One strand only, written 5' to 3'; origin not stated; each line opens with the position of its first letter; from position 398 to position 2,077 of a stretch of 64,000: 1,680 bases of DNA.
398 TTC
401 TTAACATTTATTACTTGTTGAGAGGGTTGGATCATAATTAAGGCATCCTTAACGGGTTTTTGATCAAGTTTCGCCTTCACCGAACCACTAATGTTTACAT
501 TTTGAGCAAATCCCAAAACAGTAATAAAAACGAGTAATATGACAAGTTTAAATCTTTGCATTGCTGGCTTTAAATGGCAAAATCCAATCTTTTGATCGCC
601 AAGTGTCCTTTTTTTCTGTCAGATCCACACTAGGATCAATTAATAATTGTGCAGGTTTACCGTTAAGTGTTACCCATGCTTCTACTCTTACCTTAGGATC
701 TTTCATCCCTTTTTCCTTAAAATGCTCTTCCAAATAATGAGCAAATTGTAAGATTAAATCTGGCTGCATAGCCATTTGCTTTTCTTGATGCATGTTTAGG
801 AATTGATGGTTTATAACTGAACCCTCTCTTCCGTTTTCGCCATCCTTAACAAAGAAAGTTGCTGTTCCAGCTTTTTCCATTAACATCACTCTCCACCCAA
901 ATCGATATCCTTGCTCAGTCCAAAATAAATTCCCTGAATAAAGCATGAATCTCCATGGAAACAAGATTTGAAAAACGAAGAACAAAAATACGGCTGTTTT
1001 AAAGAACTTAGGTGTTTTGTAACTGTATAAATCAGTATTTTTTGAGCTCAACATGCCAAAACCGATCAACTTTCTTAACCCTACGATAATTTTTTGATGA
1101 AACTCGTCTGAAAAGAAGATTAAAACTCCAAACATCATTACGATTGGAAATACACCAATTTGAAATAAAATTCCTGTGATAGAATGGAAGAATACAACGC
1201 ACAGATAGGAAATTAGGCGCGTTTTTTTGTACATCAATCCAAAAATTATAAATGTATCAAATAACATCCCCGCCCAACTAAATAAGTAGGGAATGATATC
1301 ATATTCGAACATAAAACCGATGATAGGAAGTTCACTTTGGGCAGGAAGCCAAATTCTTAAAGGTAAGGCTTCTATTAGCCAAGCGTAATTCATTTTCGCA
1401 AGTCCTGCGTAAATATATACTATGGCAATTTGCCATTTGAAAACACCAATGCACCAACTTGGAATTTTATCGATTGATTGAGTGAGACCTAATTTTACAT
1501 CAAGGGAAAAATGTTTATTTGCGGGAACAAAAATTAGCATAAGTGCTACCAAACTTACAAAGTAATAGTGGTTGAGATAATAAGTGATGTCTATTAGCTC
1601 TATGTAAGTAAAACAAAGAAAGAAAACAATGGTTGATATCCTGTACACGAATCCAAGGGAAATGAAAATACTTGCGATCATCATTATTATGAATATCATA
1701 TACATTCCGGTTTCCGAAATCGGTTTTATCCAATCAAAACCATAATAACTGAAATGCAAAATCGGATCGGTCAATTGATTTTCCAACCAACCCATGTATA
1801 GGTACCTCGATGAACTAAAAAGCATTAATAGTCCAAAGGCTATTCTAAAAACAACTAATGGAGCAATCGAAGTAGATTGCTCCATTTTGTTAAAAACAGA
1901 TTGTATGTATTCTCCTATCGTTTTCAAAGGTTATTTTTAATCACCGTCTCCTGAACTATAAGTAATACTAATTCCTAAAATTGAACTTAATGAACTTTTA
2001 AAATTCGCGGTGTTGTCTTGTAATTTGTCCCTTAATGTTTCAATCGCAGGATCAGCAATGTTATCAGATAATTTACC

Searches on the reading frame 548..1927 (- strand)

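Call 49: search_protein_families(library=pfam, proteins=[window:548-1927:-], max_evalue=0.00001)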
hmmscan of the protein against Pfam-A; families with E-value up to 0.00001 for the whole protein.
window:548-1927:- (459 aa): 2 families
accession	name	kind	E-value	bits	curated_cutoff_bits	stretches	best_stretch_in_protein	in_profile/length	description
PF05090.19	HTTM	-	1.5e-72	244.8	27.7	1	18-274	3-257/259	HTTM domain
PF22777.1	VKGC_lumenal_dom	-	1.1e-56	191.4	27.7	1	307-453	3-150/152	Vitamin K-dependent gamma-carboxylase, lumenal domain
